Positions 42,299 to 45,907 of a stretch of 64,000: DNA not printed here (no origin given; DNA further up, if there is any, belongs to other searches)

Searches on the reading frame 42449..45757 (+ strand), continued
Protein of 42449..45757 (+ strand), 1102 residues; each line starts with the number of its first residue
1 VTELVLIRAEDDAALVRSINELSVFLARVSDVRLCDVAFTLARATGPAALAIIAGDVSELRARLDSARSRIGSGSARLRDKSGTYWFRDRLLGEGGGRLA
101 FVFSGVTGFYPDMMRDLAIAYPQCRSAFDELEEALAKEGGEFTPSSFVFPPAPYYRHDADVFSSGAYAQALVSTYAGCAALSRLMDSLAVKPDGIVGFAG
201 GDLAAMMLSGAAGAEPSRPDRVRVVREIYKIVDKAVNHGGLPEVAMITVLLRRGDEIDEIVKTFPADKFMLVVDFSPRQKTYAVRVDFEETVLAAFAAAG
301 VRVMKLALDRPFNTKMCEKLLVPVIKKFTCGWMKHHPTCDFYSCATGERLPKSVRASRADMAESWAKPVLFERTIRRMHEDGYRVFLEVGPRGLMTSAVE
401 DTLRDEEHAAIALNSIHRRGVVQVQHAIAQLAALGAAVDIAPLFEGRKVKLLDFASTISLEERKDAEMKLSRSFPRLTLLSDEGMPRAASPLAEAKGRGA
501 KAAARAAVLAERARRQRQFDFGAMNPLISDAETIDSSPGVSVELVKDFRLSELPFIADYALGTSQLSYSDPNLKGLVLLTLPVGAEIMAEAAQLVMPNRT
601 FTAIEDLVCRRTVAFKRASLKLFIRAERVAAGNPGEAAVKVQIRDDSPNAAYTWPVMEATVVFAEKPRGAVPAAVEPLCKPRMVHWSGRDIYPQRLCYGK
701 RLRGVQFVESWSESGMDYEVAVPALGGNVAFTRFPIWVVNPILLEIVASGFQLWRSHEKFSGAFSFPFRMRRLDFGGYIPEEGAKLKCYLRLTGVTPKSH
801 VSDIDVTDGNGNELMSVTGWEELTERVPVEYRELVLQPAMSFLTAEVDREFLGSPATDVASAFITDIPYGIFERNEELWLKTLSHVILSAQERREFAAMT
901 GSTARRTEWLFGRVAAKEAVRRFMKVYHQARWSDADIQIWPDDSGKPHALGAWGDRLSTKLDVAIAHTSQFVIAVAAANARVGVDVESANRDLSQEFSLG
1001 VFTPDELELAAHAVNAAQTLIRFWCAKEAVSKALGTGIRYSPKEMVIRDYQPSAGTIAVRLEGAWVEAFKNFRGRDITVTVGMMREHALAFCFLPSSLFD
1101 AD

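Call 29: search_protein_families(library=pfam, proteins=[P0136, P0144, P0150, P0166, P0198, P0154], max_evalue=0.001)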
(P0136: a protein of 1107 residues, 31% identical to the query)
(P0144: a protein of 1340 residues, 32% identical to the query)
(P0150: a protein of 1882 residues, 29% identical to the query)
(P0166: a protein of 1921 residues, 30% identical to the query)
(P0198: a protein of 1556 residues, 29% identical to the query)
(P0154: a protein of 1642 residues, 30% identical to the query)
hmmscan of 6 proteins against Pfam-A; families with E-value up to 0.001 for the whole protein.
P0136 (1107 aa): 3 families
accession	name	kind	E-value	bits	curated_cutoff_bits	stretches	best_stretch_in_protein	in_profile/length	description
PF01648.25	ACPS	-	2.4e-15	57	25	1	983-1092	2-110/111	4'-phosphopantetheinyl transferase superfamily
PF00698.26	Acyl_transf_1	-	5.4e-13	49.5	32.7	1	111-409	1-280/319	Acyl transferase domain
PF14765.12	PS-DH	-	9.9e-13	48.4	23.7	1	697-824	31-157/166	Polyketide synthase dehydratase N-terminal domain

P0144 (1340 aa): 6 families
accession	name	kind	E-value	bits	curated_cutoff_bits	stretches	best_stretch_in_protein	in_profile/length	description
PF00698.26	Acyl_transf_1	-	1.2e-18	68.1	32.7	1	111-413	2-281/319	Acyl transferase domain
PF01648.25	ACPS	-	7.2e-18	65.1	25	1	1215-1302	1-96/111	4'-phosphopantetheinyl transferase superfamily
PF14765.12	PS-DH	-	3.4e-11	43.4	23.7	1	918-1049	25-155/166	Polyketide synthase dehydratase N-terminal domain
PF00550.31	PP-binding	-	1.2e-08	35.5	20.8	1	659-726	3-67/67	Phosphopantetheine attachment site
PF21089.3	PKS_DH_N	-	3.8e-05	24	27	1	760-871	2-100/103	Polyketide synthase dehydratase domain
PF22621.2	CurL-like_PKS_C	-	0.00012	22.4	27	1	13-75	2-64/64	CurL-like, PKS C-terminal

P0150 (1882 aa): 9 families
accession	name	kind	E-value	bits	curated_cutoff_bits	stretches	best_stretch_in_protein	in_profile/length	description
PF00109.32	ketoacyl-synt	-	9.9e-57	192.9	20.8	1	9-291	2-251/252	Beta-ketoacyl synthase, N-terminal domain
PF02801.28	Ketoacyl-synt_C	-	1.2e-36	125.7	20.8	1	300-419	1-119/119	Beta-ketoacyl synthase, C-terminal domain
PF00698.26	Acyl_transf_1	-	1.1e-23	84.7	32.7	1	587-887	2-280/319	Acyl transferase domain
PF16197.11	KAsynt_C_assoc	-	2.4e-13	50.9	33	1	424-523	7-97/111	Ketoacyl-synthetase C-terminal extension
PF01648.25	ACPS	-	2.9e-12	47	25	1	1753-1821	1-79/111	4'-phosphopantetheinyl transferase superfamily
PF00550.31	PP-binding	-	1.1e-10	42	20.8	1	1209-1277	3-67/67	Phosphopantetheine attachment site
PF14765.12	PS-DH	-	9.2e-10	38.7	23.7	1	1464-1596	28-159/166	Polyketide synthase dehydratase N-terminal domain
PF22621.2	CurL-like_PKS_C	-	6.9e-09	36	27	1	488-550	2-64/64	CurL-like, PKS C-terminal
PF22336.2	RhiE-like_linker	-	0.00014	22.2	27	1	492-554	3-64/67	RhiE-like, KS-MAT linker domain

P0166 (1921 aa): 8 families
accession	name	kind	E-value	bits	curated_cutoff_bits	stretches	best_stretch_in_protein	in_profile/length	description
PF00109.32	ketoacyl-synt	-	1.8e-59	201.8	20.8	1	18-300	3-252/252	Beta-ketoacyl synthase, N-terminal domain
PF02801.28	Ketoacyl-synt_C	-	1.1e-36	125.9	20.8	1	308-426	1-119/119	Beta-ketoacyl synthase, C-terminal domain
PF00698.26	Acyl_transf_1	-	3.6e-23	83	32.7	1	602-924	2-305/319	Acyl transferase domain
PF01648.25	ACPS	-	1.2e-12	48.2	25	1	1799-1885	1-95/111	4'-phosphopantetheinyl transferase superfamily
PF14765.12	PS-DH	-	2e-10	40.9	23.7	1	1453-1585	10-140/166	Polyketide synthase dehydratase N-terminal domain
PF16197.11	KAsynt_C_assoc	-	7.4e-09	36.4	33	1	454-536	26-101/111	Ketoacyl-synthetase C-terminal extension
PF00550.31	PP-binding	-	1.1e-07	32.5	20.8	1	1197-1265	2-67/67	Phosphopantetheine attachment site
PF21089.3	PKS_DH_N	-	0.00019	21.7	27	1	1304-1405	2-92/103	Polyketide synthase dehydratase domain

P0198 (1556 aa): 9 families
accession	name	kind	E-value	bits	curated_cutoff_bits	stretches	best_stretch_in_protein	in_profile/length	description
PF00109.32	ketoacyl-synt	-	1.7e-50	172.4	20.8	1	10-294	2-252/252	Beta-ketoacyl synthase, N-terminal domain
PF02801.28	Ketoacyl-synt_C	-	2.5e-36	124.7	20.8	1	302-416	1-116/119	Beta-ketoacyl synthase, C-terminal domain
PF00698.26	Acyl_transf_1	-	2.6e-24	86.7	32.7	1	587-924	1-318/319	Acyl transferase domain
PF14765.12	PS-DH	-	2.1e-13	50.6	23.7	1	1165-1294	22-153/166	Polyketide synthase dehydratase N-terminal domain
PF01648.25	ACPS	-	8.4e-10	39.1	25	1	1452-1537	1-93/111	4'-phosphopantetheinyl transferase superfamily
PF16197.11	KAsynt_C_assoc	-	6.1e-09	36.7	33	1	421-510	2-83/111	Ketoacyl-synthetase C-terminal extension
PF21089.3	PKS_DH_N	-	4.2e-07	30.3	27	1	1005-1109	2-95/103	Polyketide synthase dehydratase domain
PF22621.2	CurL-like_PKS_C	-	9.7e-06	25.9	27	1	503-554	12-64/64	CurL-like, PKS C-terminal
PF22336.2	RhiE-like_linker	-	1.1e-05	25.8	27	1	503-559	9-65/67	RhiE-like, KS-MAT linker domain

P0154 (1642 aa): 9 families
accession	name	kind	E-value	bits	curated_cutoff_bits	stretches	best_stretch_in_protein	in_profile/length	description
PF00109.32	ketoacyl-synt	-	7.6e-57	193.2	20.8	1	11-291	2-252/252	Beta-ketoacyl synthase, N-terminal domain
PF02801.28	Ketoacyl-synt_C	-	8.7e-36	123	20.8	1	299-415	1-118/119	Beta-ketoacyl synthase, C-terminal domain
PF00698.26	Acyl_transf_1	-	7.5e-22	78.6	32.7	1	584-886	2-279/319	Acyl transferase domain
PF14765.12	PS-DH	-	1.6e-15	57.5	23.7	1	1229-1360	22-156/166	Polyketide synthase dehydratase N-terminal domain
PF01648.25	ACPS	-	2.6e-15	56.8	25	1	1524-1635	2-111/111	4'-phosphopantetheinyl transferase superfamily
PF16197.11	KAsynt_C_assoc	-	6.8e-11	43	33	1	418-526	1-102/111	Ketoacyl-synthetase C-terminal extension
PF22621.2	CurL-like_PKS_C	-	8.8e-07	29.2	27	1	501-548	17-64/64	CurL-like, PKS C-terminal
PF22336.2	RhiE-like_linker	-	1.8e-05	25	27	1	502-553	15-65/67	RhiE-like, KS-MAT linker domain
PF00108.29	Thiolase_N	-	1.9e-05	24.6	26.4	1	207-248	79-120/260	Thiolase, N-terminal domain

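Call 30: list_cluster_members(proteins=[P0121, P0122, P0123, P0125, P0129, P0136, P0144, P0150, P0166, P0198])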
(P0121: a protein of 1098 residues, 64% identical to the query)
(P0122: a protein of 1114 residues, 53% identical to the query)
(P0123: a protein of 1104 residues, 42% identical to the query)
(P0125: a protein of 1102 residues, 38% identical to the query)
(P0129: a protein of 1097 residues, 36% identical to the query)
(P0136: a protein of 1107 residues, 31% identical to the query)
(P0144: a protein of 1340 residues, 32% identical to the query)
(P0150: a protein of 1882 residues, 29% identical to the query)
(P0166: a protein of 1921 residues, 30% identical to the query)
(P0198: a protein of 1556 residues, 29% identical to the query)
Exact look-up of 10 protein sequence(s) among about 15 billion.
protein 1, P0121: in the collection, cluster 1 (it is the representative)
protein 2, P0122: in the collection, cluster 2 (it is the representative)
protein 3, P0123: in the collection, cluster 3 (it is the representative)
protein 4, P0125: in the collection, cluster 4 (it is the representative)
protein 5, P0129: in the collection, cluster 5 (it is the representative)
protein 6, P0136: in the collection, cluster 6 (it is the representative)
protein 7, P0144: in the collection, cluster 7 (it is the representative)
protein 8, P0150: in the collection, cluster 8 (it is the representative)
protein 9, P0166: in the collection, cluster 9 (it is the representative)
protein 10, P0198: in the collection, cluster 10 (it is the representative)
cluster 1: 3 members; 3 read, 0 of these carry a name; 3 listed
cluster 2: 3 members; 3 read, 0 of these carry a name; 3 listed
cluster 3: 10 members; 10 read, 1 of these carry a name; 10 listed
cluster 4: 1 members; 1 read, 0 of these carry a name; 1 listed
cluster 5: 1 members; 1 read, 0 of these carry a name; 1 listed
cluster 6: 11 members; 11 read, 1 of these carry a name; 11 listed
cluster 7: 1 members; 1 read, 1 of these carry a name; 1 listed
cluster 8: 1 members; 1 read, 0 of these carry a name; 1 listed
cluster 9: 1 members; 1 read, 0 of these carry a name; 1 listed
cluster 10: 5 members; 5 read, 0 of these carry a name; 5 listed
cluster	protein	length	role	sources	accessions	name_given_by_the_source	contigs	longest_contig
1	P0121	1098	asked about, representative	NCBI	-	-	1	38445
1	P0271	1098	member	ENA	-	-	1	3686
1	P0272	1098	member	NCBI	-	-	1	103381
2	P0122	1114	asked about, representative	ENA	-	-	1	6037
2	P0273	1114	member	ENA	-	-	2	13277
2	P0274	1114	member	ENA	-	-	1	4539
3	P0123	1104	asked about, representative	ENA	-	-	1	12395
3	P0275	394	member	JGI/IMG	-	phosphopantetheinyl transferase (holo-ACP synthase)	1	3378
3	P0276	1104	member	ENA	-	-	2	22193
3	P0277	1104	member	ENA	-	-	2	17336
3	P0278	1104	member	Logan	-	-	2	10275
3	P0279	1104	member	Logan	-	-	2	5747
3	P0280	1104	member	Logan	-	-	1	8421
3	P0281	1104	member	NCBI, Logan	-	-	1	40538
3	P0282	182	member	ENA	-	-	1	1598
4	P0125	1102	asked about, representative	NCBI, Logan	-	-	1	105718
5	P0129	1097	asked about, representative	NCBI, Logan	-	-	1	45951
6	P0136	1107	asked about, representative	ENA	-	-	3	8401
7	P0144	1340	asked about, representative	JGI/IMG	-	phosphopantetheine--protein transferase-like protein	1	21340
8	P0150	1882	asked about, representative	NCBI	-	-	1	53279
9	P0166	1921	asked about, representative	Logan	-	-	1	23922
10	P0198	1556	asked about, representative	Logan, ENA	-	-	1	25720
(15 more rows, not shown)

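Call 33: find_encoding_contigs(protein=P0137, flank=10000, max_places=1)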
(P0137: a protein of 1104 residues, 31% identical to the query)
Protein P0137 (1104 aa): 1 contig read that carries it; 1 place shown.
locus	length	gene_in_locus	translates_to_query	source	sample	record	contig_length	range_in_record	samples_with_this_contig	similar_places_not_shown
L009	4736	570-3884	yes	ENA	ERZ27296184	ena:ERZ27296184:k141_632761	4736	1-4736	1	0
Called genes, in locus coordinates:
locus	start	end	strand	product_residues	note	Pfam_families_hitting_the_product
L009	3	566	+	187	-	?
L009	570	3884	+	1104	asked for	PF00698:Acyl_transf_1, PF14765:PS-DH, PF01648:ACPS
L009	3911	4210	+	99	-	-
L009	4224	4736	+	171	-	?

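Call 34: find_encoding_contigs(protein=P0150, flank=10000, max_places=1)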
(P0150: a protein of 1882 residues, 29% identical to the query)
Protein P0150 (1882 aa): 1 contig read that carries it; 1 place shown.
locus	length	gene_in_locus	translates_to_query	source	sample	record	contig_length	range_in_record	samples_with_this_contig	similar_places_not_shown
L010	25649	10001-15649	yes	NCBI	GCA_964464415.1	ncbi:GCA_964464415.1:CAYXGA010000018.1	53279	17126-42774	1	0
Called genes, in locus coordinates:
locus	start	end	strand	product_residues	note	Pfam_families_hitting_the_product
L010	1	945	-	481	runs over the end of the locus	PF14522:Cytochrome_C7 (faint), PF14537:Cytochrom_c3_2 (faint), PF22113:Mtrc-MtrF_II-IV_dom (weak), PF11783:Cytochrome_cB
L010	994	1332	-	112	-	PF25213:HVO_A0261_N, PF12802:MarR_2, PF12840:HTH_20, PF01022:HTH_5, PF09339:HTH_IclR (weak)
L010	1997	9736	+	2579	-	PF00109:ketoacyl-synt, PF02801:Ketoacyl-synt_C, PF16197:KAsynt_C_assoc, PF00698:Acyl_transf_1, PF00550:PP-binding, PF08659:KR, PF00106:adh_short, PF21089:PKS_DH_N, +5 more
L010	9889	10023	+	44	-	-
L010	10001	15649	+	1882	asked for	PF00109:ketoacyl-synt, PF02801:Ketoacyl-synt_C, PF16197:KAsynt_C_assoc, PF22621:CurL-like_PKS_C, PF00698:Acyl_transf_1, PF00550:PP-binding, PF14765:PS-DH, PF01648:ACPS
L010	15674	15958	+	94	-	PF00550:PP-binding (weak)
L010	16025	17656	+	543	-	PF01663:Phosphodiest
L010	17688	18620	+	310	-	PF12146:Hydrolase_4, PF00561:Abhydrolase_1, PF12697:Abhydrolase_6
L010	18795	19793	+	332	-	PF00685:Sulfotransfer_1 (weak), PF13469:Sulfotransfer_3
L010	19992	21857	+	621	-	-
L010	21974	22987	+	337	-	PF00685:Sulfotransfer_1 (faint), PF13469:Sulfotransfer_3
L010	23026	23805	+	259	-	PF02353:CMAS, PF05175:MTS (weak), PF01209:Ubie_methyltran, PF13489:Methyltransf_23, PF13847:Methyltransf_31, PF08241:Methyltransf_11, PF08242:Methyltransf_12, PF13649:Methyltransf_25, +1 more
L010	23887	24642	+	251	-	PF02353:CMAS, PF05175:MTS (weak), PF13489:Methyltransf_23, PF01209:Ubie_methyltran, PF13847:Methyltransf_31, PF08241:Methyltransf_11, PF08242:Methyltransf_12, PF13649:Methyltransf_25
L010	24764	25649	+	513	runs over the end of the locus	PF01039:Carboxyl_trans, PF03255:ACCA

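Call 35: find_related_loci(query=A1, collection=genome_contigs, flank=10000)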
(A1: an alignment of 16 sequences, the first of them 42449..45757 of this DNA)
Query A1 (1102 aa) in genome_contigs; peptide patterns used: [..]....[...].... (x = any residue, [..] = any of these).
600 stretches matched a pattern (row limit reached: there are more); 36 encode a relative of the query (tblastn E <= 1e-3); 36 distinct loci.
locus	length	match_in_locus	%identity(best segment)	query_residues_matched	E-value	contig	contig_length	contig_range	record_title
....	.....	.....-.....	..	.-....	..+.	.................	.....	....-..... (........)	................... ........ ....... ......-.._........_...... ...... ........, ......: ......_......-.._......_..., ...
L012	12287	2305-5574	59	1-1096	0e+0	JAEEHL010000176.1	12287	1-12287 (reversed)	MAG: Verrucomicrobia bacterium isolate Tb.RUG.121 k141_9611544_flag=0_multi=10.0000_len=12287, whole genome shotgun sequ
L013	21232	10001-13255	28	2-1094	2e-133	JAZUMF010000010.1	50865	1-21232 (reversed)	MAG: Kiritimatiellia bacterium isolate T1900044897_TS20190363.MAGScoT_cleanbin_000016 SGB_3284_k141_3125597, whole genom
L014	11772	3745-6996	27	2-1047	1e-86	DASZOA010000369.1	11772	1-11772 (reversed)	MAG TPA_asm: Solirubrobacteraceae bacterium isolate SMAG_U5932 k141_43069, whole genome shotgun sequence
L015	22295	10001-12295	28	2-1078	2e-44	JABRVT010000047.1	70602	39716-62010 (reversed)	MAG: Candidatus Brocadia sp. isolate MAG-01r c_000000000148, whole genome shotgun sequence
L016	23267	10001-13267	43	2-1099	0e+0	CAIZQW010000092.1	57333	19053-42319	uncultured bacterium isolate Loc090721-8-6m_bin-0330 genome assembly, contig: bin-0330:092/466, whole genome shotgun seq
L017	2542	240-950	27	855-1091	7e-14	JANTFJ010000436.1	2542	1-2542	MAG: Desulfobulbaceae bacterium isolate bin100106 c_000000048928, whole genome shotgun sequence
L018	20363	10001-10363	32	982-1094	1e-6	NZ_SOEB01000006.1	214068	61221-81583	Rhodovulum visakhapatnamense strain JA181 Ga0310483_106, whole genome shotgun sequence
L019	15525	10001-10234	37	1018-1095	2e-6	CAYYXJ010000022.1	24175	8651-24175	MAG TPA_asm: uncultured Clostridiaceae bacterium isolate binchicken_co42_406 genome assembly, contig: NODE_2408_length_2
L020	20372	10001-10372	29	972-1097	3e-6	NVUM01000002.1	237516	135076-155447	MAG: Porticoccus sp. isolate NORP89 Contig_source1383C_101, whole genome shotgun sequence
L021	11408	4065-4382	35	937-1047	5e-6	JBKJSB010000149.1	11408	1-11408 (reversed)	MAG: Bosea sp. (in: a-proteobacteria) isolate ant_bin.56 S1Ck117_2335260_flag_0_multi_8.0000_len_11408, whole genome sho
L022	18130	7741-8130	31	982-1099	5e-6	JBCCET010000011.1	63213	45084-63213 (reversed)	MAG: Pseudomonadota bacterium isolate P01_B01_bin.113 k141_2486507_length_63213_cov_26.4894, whole genome shotgun sequen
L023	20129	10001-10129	56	996-1038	1e-5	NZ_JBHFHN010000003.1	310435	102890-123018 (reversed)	Paracoccus sp. p4-l81 NODE_3_length_310435_cov_198.967557, whole genome shotgun sequence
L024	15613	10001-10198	42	982-1041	1e-5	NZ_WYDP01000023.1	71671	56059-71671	Rubellimicrobium sp. CFH 75288 contig23, whole genome shotgun sequence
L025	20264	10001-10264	38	1001-1090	1e-5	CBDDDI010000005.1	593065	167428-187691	MAG: Oscillospiraceae bacterium isolate 5eb11732-8737-4bdf-b483-efbed3a00f11 genome assembly, contig: contig_5, whole ge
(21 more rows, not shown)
